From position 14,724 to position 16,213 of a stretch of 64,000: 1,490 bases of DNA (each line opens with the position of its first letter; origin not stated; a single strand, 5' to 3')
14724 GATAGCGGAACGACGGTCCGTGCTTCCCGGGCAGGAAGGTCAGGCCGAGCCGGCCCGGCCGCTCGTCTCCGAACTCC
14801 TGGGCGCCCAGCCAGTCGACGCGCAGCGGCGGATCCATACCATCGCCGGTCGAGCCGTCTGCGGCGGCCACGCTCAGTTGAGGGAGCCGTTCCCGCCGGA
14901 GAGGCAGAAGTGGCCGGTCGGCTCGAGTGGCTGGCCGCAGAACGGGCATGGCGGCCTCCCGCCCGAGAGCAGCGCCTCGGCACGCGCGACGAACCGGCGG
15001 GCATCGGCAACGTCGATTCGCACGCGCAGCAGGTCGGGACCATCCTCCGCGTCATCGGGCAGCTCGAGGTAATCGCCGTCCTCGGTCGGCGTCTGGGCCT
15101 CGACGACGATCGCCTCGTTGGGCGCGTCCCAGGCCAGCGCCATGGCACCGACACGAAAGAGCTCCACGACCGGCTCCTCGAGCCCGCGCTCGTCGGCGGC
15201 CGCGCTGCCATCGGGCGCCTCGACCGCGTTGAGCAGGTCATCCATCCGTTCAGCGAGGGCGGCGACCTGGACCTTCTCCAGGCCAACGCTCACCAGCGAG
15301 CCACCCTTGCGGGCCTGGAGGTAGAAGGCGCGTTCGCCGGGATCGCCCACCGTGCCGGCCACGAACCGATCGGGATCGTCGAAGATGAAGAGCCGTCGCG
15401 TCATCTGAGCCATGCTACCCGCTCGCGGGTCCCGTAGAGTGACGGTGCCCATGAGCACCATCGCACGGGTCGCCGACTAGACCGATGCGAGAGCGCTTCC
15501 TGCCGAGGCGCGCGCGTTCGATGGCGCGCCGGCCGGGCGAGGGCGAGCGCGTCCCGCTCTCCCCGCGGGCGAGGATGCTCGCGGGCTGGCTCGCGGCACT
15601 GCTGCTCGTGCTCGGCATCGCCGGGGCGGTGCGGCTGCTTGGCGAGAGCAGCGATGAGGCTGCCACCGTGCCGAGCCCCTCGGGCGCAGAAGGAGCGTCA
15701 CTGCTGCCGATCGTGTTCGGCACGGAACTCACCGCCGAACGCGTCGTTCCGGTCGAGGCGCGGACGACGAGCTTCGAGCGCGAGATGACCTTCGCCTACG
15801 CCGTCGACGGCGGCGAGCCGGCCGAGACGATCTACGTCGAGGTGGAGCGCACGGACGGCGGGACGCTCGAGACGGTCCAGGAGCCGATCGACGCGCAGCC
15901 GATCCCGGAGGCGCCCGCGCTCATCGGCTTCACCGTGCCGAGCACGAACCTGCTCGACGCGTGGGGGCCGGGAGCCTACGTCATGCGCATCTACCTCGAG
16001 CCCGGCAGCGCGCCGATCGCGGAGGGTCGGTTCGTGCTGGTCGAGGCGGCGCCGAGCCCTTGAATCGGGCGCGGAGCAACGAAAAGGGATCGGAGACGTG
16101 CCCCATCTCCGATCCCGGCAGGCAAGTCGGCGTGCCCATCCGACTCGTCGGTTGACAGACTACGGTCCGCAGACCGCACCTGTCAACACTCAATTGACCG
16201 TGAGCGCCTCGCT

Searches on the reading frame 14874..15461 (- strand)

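Call 3: search_protein_families(library=pfam, proteins=[window:14874-15461:-], max_evalue=0.01)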
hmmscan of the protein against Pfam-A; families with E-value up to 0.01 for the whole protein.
window:14874-15461:- (195 aa): 1 family
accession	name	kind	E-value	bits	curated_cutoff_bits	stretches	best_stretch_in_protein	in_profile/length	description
PF11290.13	DUF3090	-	2.1e-54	184.4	27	1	26-186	2-170/170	Protein of unknown function (DUF3090)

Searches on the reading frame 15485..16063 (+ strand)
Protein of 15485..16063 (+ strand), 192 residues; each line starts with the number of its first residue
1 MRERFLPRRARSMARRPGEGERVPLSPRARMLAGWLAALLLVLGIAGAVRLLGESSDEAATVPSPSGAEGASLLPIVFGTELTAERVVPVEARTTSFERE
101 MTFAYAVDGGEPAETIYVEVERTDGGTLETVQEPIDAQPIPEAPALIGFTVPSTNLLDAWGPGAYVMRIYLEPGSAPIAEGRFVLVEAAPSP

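Call 3: search_protein_families(library=pfam, proteins=[window:15485-16063:+], max_evalue=0.01)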
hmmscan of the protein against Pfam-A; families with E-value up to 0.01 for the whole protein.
window:15485-16063:+ (192 aa): 0 families

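Call 4: search_protein_families(library=ncbifam, proteins=[window:15485-16063:+], max_evalue=0.01)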
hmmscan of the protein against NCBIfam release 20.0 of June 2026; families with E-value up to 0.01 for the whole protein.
window:15485-16063:+ (192 aa): 1 family
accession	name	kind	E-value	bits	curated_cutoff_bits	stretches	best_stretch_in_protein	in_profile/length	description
NF038083.1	CU044_5270_fam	subfamily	0.0033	17.3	100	1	7-71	7-71/284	CU044_5270 family protein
